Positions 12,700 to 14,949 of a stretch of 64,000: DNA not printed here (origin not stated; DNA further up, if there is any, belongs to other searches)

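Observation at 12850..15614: T9SS-exported pentaheme cytochrome translationally coupled to a MOSC molybdoenzyme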

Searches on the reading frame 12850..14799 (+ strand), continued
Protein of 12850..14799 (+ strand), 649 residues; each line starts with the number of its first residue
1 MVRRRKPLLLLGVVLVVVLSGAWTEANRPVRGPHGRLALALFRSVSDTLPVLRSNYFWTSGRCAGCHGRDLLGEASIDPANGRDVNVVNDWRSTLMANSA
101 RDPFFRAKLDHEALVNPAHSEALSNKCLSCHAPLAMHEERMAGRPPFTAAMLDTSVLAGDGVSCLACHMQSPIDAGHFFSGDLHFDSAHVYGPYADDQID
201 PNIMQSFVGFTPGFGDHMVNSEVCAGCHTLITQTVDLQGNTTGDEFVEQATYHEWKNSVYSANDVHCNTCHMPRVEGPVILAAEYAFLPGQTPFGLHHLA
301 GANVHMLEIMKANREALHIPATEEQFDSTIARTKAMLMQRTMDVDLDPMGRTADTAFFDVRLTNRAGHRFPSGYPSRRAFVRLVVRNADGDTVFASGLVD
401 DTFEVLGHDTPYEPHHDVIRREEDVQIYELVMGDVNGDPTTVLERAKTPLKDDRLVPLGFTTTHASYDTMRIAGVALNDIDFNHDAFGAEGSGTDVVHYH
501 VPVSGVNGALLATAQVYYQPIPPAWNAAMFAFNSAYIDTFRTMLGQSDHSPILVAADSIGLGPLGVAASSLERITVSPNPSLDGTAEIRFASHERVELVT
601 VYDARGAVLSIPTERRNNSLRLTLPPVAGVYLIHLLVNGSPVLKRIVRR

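Call 48: find_encoding_contigs(protein=P0148, flank=6000, max_places=2)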
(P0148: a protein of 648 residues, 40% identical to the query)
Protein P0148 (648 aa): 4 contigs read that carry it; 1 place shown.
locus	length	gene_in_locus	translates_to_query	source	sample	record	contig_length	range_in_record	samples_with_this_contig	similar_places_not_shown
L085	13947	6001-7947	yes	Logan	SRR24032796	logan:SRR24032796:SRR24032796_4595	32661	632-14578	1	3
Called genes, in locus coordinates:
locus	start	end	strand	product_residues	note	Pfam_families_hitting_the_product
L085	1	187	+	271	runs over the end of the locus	?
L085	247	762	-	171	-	PF00300:His_Phos_1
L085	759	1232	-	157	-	PF14539:DUF4442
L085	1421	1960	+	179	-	-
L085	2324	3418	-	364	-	-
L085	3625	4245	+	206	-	PF14378:PAP2_3 (weak), PF01569:PAP2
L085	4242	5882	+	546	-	PF13231:PMT_2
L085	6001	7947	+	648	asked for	PF22113:Mtrc-MtrF_II-IV_dom (faint)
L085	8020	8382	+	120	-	-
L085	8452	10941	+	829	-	PF13620:CarboxypepD_reg, PF13715:CarbopepD_reg_2, PF18939:DUF5686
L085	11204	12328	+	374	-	-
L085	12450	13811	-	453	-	PF00919:UPF0004, PF04055:Radical_SAM, PF01938:TRAM (weak), PF18693:TRAM_2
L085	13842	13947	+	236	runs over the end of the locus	PF03797:Autotransporter (weak)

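Call 49: find_encoding_contigs(protein=P0160, flank=6000, max_places=2)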
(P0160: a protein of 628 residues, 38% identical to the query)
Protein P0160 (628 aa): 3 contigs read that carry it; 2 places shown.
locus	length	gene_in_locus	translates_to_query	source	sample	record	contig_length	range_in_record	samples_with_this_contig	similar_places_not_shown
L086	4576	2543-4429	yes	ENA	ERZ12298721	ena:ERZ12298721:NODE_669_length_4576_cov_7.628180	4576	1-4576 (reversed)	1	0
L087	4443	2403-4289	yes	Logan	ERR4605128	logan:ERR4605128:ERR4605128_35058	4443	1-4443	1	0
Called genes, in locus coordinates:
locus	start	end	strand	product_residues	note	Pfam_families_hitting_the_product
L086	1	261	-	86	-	PF02163:Peptidase_M50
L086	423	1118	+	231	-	PF20260:PUA_4, PF04452:Methyltrans_RNA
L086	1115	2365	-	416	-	PF12704:MacB_PCD, PF02687:FtsX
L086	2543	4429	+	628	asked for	PF02085:Cytochrom_CIII (faint), PF14522:Cytochrome_C7 (faint), PF14537:Cytochrom_c3_2 (faint), PF22113:Mtrc-MtrF_II-IV_dom (faint)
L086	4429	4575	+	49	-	?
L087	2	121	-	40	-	?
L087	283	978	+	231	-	PF20260:PUA_4, PF04452:Methyltrans_RNA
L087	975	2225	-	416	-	PF12704:MacB_PCD, PF02687:FtsX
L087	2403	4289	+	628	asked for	PF02085:Cytochrom_CIII (faint), PF14522:Cytochrome_C7 (faint), PF14537:Cytochrom_c3_2 (faint), PF22113:Mtrc-MtrF_II-IV_dom (faint)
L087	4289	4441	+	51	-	?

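Call 50: find_encoding_contigs(protein=P0228, flank=6000, max_places=2)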
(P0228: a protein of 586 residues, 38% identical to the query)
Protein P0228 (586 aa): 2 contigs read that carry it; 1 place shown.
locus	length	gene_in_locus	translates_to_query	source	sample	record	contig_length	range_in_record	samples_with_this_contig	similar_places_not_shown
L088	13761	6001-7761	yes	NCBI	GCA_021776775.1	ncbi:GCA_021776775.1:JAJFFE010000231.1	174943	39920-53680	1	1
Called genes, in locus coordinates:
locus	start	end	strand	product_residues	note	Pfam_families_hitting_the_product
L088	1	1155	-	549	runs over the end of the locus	PF03575:Peptidase_S51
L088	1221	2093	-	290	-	PF01636:APH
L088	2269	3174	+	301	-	-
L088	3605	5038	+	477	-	PF00753:Lactamase_B, PF00581:Rhodanese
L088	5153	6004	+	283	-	PF01925:TauE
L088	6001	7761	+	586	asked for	PF14522:Cytochrome_C7 (faint), PF22113:Mtrc-MtrF_II-IV_dom (faint), PF13435:Cytochrome_C554 (faint)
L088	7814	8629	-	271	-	-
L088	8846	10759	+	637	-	PF19363:DUF5939, PF00211:Guanylate_cyc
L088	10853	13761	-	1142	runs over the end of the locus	PF12795:MscS_porin, PF12794:MscS_TM, PF21088:MS_channel_1st, PF00924:MS_channel_2nd, PF21082:MS_channel_3rd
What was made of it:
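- One distant homologue overlaps a TauE gene and follows a persulfide dioxygenase-rhodanese gene (call 50).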

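Call 51: find_homologous_proteins(query=A2, max_evalue=0.00001)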
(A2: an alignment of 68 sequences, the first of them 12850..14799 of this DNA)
Query A2 (68 sequences) (649 aa, profile of the alignment): 2618 proteins with E <= 0.00001 among 8000 candidates; the best 120 are listed.
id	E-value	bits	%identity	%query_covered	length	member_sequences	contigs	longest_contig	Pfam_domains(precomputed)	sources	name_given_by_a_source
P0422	2.7e-217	741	38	94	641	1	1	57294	PF14537.12,PF18962.8,PF13860.13,PF14522.12,PF22113.2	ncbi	-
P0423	2.1e-216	738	39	88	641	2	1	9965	PF18962.8,PF13860.13,PF02335.21,PF14522.12,PF22113.2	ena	-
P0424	8.0e-209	713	40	80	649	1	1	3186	PF14522.12,PF22113.2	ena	-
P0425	2.2e-206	705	41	96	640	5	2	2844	PF13435.12,PF18962.8,PF14522.12,PF22113.2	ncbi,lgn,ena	-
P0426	4.3e-205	700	41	95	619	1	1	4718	PF18962.8,PF14522.12,PF22113.2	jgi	jgi:hypothetical protein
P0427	2.2e-204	698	40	81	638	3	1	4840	PF09699.16,PF18962.8,PF14522.12,PF22113.2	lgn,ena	-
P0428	3.6e-204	697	40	79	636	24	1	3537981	PF09699.16,PF18962.8,PF02335.21,PF14522.12,PF22113.2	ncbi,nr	ncbi:MAG: T9SS type A sorting domain-containing protein [Calditrichae bacterium]|nr:T9SS type A sort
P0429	5.6e-204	697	45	79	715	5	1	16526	PF14522.12,PF22113.2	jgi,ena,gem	-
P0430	7.1e-204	696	40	100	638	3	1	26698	PF13435.12,PF18962.8,PF14522.12,PF22113.2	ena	-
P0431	3.4e-203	694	41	99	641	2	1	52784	PF13435.12,PF18962.8,PF14522.12,PF22113.2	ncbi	-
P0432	4.4e-203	694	40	99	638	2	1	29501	PF18962.8,PF14522.12,PF22113.2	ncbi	-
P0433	2.3e-202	691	41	95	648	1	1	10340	PF18962.8,PF14522.12,PF22113.2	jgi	jgi:hypothetical protein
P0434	4.5e-202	690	43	82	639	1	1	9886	PF18962.8,PF14522.12,PF22113.2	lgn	-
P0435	6.3e-202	690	42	94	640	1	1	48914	PF18962.8,PF14522.12,PF22113.2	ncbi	-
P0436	1.1e-201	689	43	87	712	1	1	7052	PF14522.12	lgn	-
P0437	3.2e-201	688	42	100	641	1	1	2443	PF13435.12,PF18962.8,PF14522.12,PF22113.2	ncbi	-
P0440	8.2e-201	686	43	93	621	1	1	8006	PF18962.8,PF14522.12,PF22113.2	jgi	jgi:hypothetical protein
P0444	4.3e-200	684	40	99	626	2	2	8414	PF18962.8,PF14522.12,PF22113.2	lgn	-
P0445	1.6e-199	682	40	94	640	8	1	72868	PF13435.12,PF18962.8,PF14522.12,PF22113.2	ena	-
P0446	1.6e-199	682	41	92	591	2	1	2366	PF18962.8,PF14522.12,PF22113.2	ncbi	-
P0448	4.4e-199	681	40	91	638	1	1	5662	PF18962.8,PF14522.12,PF22113.2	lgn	-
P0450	1.4e-198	679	41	92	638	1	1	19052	PF14537.12,PF18962.8,PF14522.12,PF22113.2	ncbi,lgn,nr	ncbi:MAG: T9SS C-terminal target domain-containing protein [Bacteroidetes bacterium]|nr:MAG: T9SS C-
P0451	1.6e-198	679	42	92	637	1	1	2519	PF18962.8,PF14522.12,PF22113.2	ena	-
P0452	1.8e-198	679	41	99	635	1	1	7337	PF18962.8,PF14522.12,PF22113.2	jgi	-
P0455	2.4e-198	678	40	100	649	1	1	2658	PF18962.8,PF14522.12,PF22113.2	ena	-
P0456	2.8e-198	678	40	98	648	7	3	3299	PF18962.8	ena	-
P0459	3.7e-198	678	41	92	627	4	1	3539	PF18962.8,PF14522.12,PF22113.2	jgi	-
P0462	5.3e-198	677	48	93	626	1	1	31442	PF18962.8,PF14522.12,PF22113.2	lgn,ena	-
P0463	5.7e-198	677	40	91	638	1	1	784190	PF14537.12,PF18962.8,PF14522.12,PF22113.2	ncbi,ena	-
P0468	1.4e-197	676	39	100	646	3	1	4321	PF14537.12,PF18962.8,PF22113.2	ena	-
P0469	1.5e-197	676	43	98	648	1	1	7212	PF18962.8,PF13442.12,PF14522.12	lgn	-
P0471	1.8e-197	675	40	99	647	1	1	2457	PF18962.8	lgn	-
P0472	2.1e-197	675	41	99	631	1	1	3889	PF18962.8,PF14522.12,PF22113.2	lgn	-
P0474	3.8e-197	674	41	90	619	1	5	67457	PF18962.8,PF14522.12,PF22113.2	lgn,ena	-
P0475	4.0e-197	674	39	98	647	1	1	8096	PF18962.8,PF22113.2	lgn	-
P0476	4.6e-197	674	41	93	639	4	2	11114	PF18962.8,PF14522.12,PF22113.2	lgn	-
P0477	5.5e-197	674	40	99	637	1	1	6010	PF18962.8,PF14522.12,PF22113.2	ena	-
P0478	7.6e-197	673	42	99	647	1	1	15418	PF18962.8,PF13442.12,PF14522.12,PF22113.2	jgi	jgi:hypothetical protein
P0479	8.9e-197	673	47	96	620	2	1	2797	PF14537.12,PF18962.8,PF14522.12,PF22113.2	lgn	-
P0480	1.0e-196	673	41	93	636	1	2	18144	PF18962.8,PF14522.12,PF22113.2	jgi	jgi:hypothetical protein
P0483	1.6e-196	672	43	93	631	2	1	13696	PF18962.8,PF14522.12,PF22113.2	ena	-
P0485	1.9e-196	672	40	92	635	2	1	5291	PF18962.8,PF14522.12,PF22113.2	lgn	-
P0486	2.7e-196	671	41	100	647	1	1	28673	PF18962.8,PF14522.12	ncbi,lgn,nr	ncbi:MAG: T9SS type A sorting domain-containing protein [Flavobacteriales bacterium]|nr:T9SS type A 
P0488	3.9e-196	671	42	93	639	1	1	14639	PF18962.8,PF02335.21,PF22113.2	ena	-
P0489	4.4e-196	671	39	99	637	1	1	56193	PF18962.8,PF14522.12,PF22113.2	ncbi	ncbi:MAG: T9SS type A sorting domain-containing protein [Bacteroidota bacterium]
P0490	4.5e-196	671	40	98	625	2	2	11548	PF18962.8,PF14522.12,PF22113.2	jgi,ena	-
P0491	4.7e-196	671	46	96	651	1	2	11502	PF18962.8,PF14522.12,PF22113.2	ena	-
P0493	5.0e-196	671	41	90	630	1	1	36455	PF18962.8,PF14522.12,PF22113.2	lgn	-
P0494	5.0e-196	671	41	100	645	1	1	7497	PF18962.8,PF14522.12,PF22113.2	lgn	-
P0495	5.3e-196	670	45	99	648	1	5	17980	PF18962.8,PF14522.12,PF22113.2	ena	-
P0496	5.8e-196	670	41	92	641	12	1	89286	PF18962.8,PF22113.2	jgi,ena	-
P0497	7.8e-196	670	39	95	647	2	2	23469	PF18962.8,PF14522.12,PF22113.2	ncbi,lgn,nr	ncbi:MAG: T9SS type A sorting domain-containing protein [Flavobacteriales bacterium]|nr:T9SS type A 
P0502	1.1e-195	669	41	93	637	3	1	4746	PF18962.8,PF14522.12,PF22113.2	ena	-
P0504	1.3e-195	669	42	92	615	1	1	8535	PF18962.8,PF14522.12,PF22113.2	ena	-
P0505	1.4e-195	669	52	83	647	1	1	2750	PF18962.8,PF14522.12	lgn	-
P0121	1.5e-195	669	42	98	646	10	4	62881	PF18962.8,PF22113.2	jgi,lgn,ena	jgi:hypothetical protein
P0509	2.1e-195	668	42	92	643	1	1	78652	PF18962.8,PF14522.12,PF22113.2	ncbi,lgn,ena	-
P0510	2.2e-195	668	42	93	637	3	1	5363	PF18962.8,PF14522.12,PF22113.2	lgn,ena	-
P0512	2.4e-195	668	41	90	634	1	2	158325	PF18962.8,PF22113.2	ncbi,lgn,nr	ncbi:MAG: T9SS type A sorting domain-containing protein [Bacteroidales bacterium]|nr:T9SS type A sor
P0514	3.3e-195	668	42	90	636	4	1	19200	PF18962.8,PF14522.12,PF22113.2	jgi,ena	-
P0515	3.8e-195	668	40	98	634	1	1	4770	PF18962.8,PF22113.2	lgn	-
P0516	4.0e-195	668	47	96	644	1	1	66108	PF14537.12,PF18962.8,PF14522.12,PF22113.2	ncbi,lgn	-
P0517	4.0e-195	668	40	92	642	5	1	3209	PF13435.12,PF18962.8,PF14522.12,PF22113.2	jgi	-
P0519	4.8e-195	667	39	97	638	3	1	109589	PF09699.16,PF18962.8,PF14522.12,PF22113.2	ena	-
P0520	5.5e-195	667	42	100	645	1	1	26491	PF18962.8,PF14522.12,PF22113.2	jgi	jgi:hypothetical protein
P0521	5.5e-195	667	34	86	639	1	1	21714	PF18962.8,PF02335.21,PF14522.12,PF22113.2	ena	-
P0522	6.0e-195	667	46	97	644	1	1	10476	PF18962.8,PF14522.12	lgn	-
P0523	6.5e-195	667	48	99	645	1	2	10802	PF09699.16,PF14537.12,PF18962.8,PF14522.12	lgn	-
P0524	7.0e-195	667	44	100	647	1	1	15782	PF18962.8,PF14522.12,PF22113.2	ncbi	-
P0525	8.2e-195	667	48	94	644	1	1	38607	PF14537.12,PF18962.8,PF14522.12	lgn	-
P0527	1.0e-194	666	41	99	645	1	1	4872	PF18962.8,PF14522.12,PF22113.2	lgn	-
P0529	1.6e-194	666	45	100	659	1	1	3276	PF18962.8,PF14522.12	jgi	jgi:hypothetical protein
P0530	1.6e-194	666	46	99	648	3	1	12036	PF18962.8,PF14522.12,PF22113.2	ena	-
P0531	1.6e-194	666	48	94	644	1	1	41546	PF18962.8,PF14522.12,PF22113.2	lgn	-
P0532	1.6e-194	666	42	100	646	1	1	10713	PF18962.8,PF14522.12,PF22113.2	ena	-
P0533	1.6e-194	666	44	100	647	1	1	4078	PF18962.8,PF14522.12,PF22113.2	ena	-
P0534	1.6e-194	666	41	94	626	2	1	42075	PF14537.12,PF13435.12,PF18962.8,PF22113.2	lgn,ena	-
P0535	1.6e-194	666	46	97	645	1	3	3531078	PF14522.12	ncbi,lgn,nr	ncbi:MAG: T9SS type A sorting domain-containing protein [Lewinellaceae bacterium]|nr:T9SS type A sor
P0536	1.8e-194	665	43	100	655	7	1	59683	PF18962.8,PF14522.12,PF22113.2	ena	-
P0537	1.9e-194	665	42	98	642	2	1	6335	PF18962.8,PF14522.12,PF22113.2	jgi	-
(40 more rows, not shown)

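Call 52: find_encoding_contigs(protein=P0428, flank=6000, max_places=1)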
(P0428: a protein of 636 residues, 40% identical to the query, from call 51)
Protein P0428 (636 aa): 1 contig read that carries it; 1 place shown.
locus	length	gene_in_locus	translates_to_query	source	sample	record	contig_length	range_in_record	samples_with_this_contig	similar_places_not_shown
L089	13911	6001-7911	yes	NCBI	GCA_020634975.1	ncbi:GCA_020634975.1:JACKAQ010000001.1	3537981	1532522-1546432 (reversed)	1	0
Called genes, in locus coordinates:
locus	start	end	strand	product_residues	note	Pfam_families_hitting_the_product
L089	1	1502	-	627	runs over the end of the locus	PF21760:SecD_1st, PF22599:SecDF_P1_head, PF02355:SecD_SecF_C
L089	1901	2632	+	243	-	PF08032:SpoU_sub_bind, PF22435:MRM3-like_sub_bind, PF00588:SpoU_methylase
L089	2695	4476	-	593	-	PF00246:Peptidase_M14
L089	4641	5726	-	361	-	-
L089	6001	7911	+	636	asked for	PF02335:Cytochrom_C552 (faint), PF09699:Paired_CXXCH_1 (faint), PF14522:Cytochrome_C7 (faint), PF22113:Mtrc-MtrF_II-IV_dom (faint), PF18962:Por_Secre_tail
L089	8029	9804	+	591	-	PF01401:Peptidase_M2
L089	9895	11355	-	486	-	PF00672:HAMP, PF00512:HisKA, PF02518:HATPase_c, PF13589:HATPase_c_3 (weak)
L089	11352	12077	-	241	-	PF00072:Response_reg, PF00486:Trans_reg_C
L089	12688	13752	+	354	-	PF07478:Dala_Dala_lig_C (faint)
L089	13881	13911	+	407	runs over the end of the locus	PF15632:ATPgrasp_Ter (faint)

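Call 53: find_encoding_contigs(protein=P0535, flank=6000, max_places=1)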
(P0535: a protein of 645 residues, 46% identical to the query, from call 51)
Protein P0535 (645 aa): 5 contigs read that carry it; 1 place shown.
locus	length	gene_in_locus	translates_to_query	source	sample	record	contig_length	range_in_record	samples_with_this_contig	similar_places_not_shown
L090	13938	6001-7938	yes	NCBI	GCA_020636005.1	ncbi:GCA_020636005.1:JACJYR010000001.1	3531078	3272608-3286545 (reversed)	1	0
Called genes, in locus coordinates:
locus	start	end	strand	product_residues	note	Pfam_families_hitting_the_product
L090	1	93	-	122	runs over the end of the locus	-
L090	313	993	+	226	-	PF05128:DUF697, PF09851:SHOCT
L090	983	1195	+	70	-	-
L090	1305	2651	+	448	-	PF18990:DUF5723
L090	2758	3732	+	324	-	PF00348:polyprenyl_synt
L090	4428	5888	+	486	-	PF00672:HAMP (weak), PF00512:HisKA, PF02518:HATPase_c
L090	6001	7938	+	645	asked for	PF14522:Cytochrome_C7 (faint)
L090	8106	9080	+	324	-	PF18962:Por_Secre_tail (weak)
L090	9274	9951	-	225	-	PF18967:PycTM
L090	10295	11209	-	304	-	PF00781:DAGK_cat, PF19279:YegS_C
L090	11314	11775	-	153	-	PF04138:GtrA_DPMS_TM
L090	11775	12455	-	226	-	PF14512:TM1586_NiRdase (faint), PF00881:Nitroreductase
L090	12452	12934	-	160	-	PF04608:PgpA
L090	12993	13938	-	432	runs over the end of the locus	PF07994:NAD_binding_5, PF01658:Inos-1-P_synth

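Call 54: find_encoding_contigs(protein=P0512, flank=6000, max_places=1)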
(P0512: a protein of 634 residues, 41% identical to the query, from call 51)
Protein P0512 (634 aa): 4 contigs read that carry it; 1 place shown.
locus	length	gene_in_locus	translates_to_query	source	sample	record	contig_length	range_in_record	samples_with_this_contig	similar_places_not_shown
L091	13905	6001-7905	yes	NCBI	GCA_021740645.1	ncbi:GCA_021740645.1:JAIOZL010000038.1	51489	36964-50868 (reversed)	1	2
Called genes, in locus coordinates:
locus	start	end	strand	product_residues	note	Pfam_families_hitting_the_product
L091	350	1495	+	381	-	PF23414:Beta-prop_EML_2 (faint), PF25168:Beta-prop_WDR36-Utp21_2nd (faint), PF25174:Beta-prop_THOC3 (faint), PF23381:Beta-prop_IFT122_1st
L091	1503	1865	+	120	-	-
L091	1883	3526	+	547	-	PF13570:Beta-prop_ACSF4 (faint), PF25293:Beta-prop_EMC1_N (faint), PF13360:PQQ_2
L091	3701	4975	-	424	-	PF00924:MS_channel_2nd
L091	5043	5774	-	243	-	-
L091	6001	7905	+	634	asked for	PF22113:Mtrc-MtrF_II-IV_dom (faint), PF18962:Por_Secre_tail (faint)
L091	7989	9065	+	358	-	PF09640:DUF2027, PF01713:Smr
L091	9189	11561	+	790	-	-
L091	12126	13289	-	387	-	PF00072:Response_reg, PF00158:Sigma54_activat, PF14532:Sigma54_activ_2, PF00004:AAA (weak), PF07728:AAA_5, PF25601:AAA_lid_14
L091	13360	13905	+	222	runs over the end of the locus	PF00005:ABC_tran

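Call 55: find_encoding_contigs(protein=P0463, flank=6000, max_places=1)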
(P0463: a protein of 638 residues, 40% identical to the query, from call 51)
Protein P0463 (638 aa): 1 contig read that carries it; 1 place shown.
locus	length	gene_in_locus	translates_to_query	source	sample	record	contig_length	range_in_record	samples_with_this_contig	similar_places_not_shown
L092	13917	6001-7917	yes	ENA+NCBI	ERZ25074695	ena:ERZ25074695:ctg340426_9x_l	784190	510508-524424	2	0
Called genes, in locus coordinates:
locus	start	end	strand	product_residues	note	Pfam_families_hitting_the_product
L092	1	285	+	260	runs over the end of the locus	-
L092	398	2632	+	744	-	PF00801:PKD (weak), PF18911:PKD_4 (faint), PF13573:SprB (weak), PF13585:CHU_C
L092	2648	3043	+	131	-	PF07610:DUF1573, PF22544:HYDIN_VesB_CFA65-like_Ig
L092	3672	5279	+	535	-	PF18936:DUF5684, PF10502:Peptidase_S26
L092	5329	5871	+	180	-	-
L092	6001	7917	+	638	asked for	PF22113:Mtrc-MtrF_II-IV_dom (faint), PF14522:Cytochrome_C7 (faint), PF14537:Cytochrom_c3_2 (faint), PF18962:Por_Secre_tail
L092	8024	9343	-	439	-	PF03150:CCP_MauG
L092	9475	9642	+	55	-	-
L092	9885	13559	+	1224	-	PF02574:S-methyl_trans, PF00809:Pterin_bind, PF02607:B12-binding_2, PF02310:B12-binding, PF02965:Met_synt_B12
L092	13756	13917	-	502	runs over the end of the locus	PF00144:Beta-lactamase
